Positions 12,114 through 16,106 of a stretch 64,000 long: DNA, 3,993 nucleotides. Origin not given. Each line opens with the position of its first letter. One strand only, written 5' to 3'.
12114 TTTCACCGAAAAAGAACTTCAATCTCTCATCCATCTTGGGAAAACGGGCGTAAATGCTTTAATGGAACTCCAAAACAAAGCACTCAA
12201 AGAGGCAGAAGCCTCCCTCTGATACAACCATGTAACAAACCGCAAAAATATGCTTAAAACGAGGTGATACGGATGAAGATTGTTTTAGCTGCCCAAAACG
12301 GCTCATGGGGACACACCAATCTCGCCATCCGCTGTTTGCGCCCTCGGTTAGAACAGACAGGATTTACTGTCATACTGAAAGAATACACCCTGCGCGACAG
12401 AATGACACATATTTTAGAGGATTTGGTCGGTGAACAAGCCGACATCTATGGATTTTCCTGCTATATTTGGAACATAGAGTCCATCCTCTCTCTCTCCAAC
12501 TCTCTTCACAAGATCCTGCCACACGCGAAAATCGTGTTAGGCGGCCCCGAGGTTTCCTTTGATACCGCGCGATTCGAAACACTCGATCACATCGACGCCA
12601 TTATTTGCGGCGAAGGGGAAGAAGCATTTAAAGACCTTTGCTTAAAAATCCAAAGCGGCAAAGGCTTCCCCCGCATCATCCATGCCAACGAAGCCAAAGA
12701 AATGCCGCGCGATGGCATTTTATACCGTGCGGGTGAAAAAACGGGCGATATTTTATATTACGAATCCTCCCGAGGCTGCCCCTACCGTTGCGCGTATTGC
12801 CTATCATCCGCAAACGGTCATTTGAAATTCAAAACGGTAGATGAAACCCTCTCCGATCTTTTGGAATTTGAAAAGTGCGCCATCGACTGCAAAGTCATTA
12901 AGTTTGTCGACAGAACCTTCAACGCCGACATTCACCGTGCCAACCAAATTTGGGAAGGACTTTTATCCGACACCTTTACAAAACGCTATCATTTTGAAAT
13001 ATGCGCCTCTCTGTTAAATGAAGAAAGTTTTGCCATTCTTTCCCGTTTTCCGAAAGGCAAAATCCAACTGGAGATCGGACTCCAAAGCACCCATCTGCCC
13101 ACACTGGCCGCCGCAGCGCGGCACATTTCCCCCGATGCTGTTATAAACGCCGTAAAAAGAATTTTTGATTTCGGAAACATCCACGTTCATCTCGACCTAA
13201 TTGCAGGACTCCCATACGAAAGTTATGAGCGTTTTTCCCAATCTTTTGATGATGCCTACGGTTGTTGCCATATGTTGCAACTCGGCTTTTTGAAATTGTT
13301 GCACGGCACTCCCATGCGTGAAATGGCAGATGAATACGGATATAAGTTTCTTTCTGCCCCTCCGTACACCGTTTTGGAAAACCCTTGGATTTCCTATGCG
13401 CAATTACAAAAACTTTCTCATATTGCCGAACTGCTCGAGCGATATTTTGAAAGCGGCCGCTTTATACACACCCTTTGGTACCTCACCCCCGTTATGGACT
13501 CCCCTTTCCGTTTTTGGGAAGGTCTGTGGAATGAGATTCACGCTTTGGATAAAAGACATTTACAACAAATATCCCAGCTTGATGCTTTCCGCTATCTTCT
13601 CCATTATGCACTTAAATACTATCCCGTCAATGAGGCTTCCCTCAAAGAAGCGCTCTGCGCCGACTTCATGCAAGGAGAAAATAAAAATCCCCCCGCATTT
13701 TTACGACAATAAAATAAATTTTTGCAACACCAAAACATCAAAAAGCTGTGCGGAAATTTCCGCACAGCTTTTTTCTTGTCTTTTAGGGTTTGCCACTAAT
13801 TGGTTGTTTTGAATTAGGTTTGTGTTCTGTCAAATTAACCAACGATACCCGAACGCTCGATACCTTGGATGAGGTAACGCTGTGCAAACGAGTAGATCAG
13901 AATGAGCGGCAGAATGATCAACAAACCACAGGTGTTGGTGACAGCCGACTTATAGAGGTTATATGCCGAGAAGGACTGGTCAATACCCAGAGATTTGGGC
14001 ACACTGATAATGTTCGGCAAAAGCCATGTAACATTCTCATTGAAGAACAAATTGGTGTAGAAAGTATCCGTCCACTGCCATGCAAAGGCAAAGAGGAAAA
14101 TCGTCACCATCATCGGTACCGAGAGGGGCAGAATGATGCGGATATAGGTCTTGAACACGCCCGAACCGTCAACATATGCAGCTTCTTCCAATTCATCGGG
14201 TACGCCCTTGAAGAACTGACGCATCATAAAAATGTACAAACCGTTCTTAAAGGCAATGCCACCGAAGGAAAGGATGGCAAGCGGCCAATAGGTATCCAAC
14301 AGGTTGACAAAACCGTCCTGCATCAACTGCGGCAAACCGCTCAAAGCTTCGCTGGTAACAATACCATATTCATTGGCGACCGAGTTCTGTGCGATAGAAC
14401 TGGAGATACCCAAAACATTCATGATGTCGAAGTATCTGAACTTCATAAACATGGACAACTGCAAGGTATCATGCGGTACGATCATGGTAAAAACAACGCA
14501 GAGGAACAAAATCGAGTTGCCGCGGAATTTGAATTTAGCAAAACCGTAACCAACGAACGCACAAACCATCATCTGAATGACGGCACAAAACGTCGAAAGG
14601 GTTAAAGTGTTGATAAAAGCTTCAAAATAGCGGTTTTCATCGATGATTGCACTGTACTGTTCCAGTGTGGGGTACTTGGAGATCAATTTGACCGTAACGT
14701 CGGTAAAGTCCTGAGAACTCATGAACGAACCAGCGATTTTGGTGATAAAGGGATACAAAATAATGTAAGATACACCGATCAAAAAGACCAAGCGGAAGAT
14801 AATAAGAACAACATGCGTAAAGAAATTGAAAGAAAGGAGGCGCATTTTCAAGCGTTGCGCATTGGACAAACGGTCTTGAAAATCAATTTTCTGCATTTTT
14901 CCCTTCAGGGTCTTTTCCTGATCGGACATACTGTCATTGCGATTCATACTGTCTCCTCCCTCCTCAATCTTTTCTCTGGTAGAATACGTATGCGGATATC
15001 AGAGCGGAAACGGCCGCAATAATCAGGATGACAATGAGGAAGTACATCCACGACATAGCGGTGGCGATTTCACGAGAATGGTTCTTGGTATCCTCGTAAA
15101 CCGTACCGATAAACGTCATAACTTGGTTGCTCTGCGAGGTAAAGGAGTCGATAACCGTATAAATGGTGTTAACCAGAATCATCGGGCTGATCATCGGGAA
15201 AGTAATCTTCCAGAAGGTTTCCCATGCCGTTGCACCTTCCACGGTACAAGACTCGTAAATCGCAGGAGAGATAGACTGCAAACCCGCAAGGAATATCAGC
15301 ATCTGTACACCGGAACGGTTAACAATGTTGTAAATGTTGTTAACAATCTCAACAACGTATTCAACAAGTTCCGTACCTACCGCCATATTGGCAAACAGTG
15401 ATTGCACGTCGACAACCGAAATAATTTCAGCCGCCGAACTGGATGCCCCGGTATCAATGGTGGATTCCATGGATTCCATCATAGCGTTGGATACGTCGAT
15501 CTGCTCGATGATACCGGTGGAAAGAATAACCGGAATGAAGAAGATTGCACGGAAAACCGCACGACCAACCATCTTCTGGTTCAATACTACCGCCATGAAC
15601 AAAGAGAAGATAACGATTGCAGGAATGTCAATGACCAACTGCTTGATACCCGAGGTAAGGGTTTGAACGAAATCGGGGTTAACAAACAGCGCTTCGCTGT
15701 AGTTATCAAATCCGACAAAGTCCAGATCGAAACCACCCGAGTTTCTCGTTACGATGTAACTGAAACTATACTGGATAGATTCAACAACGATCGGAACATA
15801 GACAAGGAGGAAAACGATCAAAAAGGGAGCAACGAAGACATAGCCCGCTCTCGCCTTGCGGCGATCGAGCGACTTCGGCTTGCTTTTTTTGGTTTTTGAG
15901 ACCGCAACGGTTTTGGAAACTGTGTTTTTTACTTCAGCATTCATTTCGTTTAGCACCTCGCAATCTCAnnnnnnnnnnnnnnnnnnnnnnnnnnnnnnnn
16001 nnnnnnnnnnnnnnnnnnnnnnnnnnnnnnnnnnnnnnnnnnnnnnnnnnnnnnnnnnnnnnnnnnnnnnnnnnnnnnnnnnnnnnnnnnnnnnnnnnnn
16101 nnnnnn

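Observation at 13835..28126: Seven-gene operon with one giant SBP, two complete permease pairs, an NHL-TPR-Yip1 membrane protein and a 1211-aa secreted protein, but no ATPase or regulator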

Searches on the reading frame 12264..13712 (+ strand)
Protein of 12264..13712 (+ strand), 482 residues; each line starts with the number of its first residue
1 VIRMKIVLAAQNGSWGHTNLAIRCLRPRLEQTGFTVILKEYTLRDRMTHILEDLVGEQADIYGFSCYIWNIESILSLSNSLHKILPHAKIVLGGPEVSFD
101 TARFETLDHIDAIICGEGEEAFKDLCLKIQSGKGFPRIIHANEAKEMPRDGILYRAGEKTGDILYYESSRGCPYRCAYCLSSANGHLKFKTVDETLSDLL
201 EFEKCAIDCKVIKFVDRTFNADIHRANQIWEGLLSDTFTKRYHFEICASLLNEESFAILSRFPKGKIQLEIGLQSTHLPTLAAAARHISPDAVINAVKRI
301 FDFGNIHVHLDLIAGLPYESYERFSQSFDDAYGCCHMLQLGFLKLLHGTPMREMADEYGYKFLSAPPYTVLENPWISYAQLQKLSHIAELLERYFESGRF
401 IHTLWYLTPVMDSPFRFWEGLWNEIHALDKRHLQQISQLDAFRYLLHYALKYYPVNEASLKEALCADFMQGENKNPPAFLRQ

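Call 7: search_protein_families(library=pfam, proteins=[window:12264-13712:+], max_evalue=0.001)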
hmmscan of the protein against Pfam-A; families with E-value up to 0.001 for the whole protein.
window:12264-13712:+ (482 aa): 3 families
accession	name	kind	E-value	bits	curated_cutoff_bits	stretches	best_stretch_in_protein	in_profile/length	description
PF13311.11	DUF4080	-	2.3e-25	90.3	22.9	1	356-480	1-125/188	Protein of unknown function (DUF4080)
PF02310.24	B12-binding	-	6.4e-19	68.4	32.1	1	17-125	12-120/121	B12 binding domain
PF04055.27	Radical_SAM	-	1.5e-11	45.2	29.5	1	167-330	2-165/166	Radical SAM superfamily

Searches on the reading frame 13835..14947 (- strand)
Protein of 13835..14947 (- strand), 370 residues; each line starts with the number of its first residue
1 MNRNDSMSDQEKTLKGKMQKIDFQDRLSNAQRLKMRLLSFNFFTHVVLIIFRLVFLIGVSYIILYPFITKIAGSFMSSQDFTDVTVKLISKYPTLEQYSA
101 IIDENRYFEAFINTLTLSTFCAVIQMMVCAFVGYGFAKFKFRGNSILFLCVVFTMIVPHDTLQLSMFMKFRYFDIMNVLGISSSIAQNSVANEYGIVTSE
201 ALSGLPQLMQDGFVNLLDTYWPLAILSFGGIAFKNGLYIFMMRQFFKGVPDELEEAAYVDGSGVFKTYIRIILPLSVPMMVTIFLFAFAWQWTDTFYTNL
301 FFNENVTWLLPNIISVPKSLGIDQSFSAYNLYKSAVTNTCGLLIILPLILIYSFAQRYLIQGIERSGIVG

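Call 4: search_protein_families(library=pfam, proteins=[window:13835-14947:-], max_evalue=0.01)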
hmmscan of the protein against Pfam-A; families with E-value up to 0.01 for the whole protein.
window:13835-14947:- (370 aa): 1 family
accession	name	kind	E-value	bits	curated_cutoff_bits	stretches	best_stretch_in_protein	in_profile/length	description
PF00528.27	BPD_transp_1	-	3.7e-13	50.1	26.4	1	132-364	4-183/184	Binding-protein-dependent transport system inner membrane component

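Call 23: search_protein_families(library=ncbifam, proteins=[window:13835-14947:-], max_evalue=0.001)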
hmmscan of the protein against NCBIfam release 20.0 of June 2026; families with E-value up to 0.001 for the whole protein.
window:13835-14947:- (370 aa): 12 families
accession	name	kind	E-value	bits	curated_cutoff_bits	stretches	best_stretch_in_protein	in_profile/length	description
NF008231.0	PRK10998.1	equivalog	3e-16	59.9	261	1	217-368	156-294/296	maltose ABC transporter permease MalG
NF040932.1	ABC_arch_GlcU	equivalog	1.7e-12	47.6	340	1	207-364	122-265/272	glucose ABC transporter permease GlcU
NF008210.0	PRK10973.1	equivalog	7.7e-12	45.5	297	1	238-363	158-276/281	sn-glycerol-3-phosphate ABC transporter permease UgpE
TIGR01581.1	Mo_ABC_porter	hypoth_equivalog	7.3e-09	35.4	210.3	1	237-289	117-169/225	ABC transporter permease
NF007047.0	PRK09500.1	equivalog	2.2e-08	34.1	326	1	52-176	7-125/257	spermidine/putrescine ABC transporter permease PotC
NF040839.1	tungstate_WtpB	equivalog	3.5e-08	33.4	340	1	92-207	28-139/251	tungstate ABC transporter permease WtpB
NF007044.0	PRK09497.1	equivalog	7.2e-07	28.9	348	0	59-164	16-114/285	spermidine/putrescine ABC transporter permease PotB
NF006939.0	PRK09421.1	equivalog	8.5e-07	28.6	262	1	217-291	89-161/230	molybdate ABC transporter permease subunit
TIGR02139.1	permease_CysT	equivalog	9.2e-06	25.4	246.1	0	246-305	155-213/265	sulfate ABC transporter permease subunit CysT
TIGR02141.1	modB_ABC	equivalog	1.9e-05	24.4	182.6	0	240-289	97-146/208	molybdate ABC transporter permease subunit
NF007852.0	PRK10561.1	equivalog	4e-05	23.6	335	0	244-296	179-231/295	sn-glycerol-3-phosphate ABC transporter permease UgpA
NF008232.0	PRK10999.1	equivalog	4.3e-05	22.4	392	1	243-294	395-446/520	maltose ABC transporter permease MalF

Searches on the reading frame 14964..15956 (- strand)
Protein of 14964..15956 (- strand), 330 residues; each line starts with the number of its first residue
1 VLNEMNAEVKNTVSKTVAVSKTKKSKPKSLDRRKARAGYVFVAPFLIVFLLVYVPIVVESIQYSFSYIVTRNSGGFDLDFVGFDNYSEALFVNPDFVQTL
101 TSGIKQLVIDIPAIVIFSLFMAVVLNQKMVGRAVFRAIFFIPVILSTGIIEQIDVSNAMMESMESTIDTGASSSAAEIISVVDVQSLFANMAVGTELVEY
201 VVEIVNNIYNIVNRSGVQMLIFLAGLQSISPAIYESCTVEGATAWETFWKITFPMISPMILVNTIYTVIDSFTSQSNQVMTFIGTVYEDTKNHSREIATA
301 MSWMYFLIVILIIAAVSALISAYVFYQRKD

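Call 4: search_protein_families(library=pfam, proteins=[window:14964-15956:-], max_evalue=0.01)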
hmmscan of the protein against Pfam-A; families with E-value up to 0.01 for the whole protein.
window:14964-15956:- (330 aa): 1 family
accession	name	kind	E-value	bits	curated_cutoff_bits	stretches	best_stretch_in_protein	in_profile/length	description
PF00528.27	BPD_transp_1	-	7e-09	36.1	26.4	1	218-320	68-175/184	Binding-protein-dependent transport system inner membrane component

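Call 23: search_protein_families(library=ncbifam, proteins=[window:14964-15956:-], max_evalue=0.001)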
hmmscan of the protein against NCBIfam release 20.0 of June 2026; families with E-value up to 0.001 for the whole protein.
window:14964-15956:- (330 aa): 4 families
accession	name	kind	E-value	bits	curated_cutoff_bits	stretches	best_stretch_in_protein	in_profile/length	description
NF007852.0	PRK10561.1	equivalog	1.6e-11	44.6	335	2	216-274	171-233/295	sn-glycerol-3-phosphate ABC transporter permease UgpA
NF040932.1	ABC_arch_GlcU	equivalog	4.3e-05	23.3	340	1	211-272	144-202/272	glucose ABC transporter permease GlcU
NF008232.0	PRK10999.1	equivalog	5.2e-05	22.2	392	1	219-259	390-432/520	maltose ABC transporter permease MalF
TIGR01581.1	Mo_ABC_porter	hypoth_equivalog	0.00021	20.8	210.3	1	224-302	124-201/225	ABC transporter permease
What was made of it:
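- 14964..15956 (-): P3: MalF-like CUT1 permease, 326-330 aa, with the EAA loop (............). It has a family-wide extracytoplasmic insertion at aa about 150-215. Calls 4 and 23.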
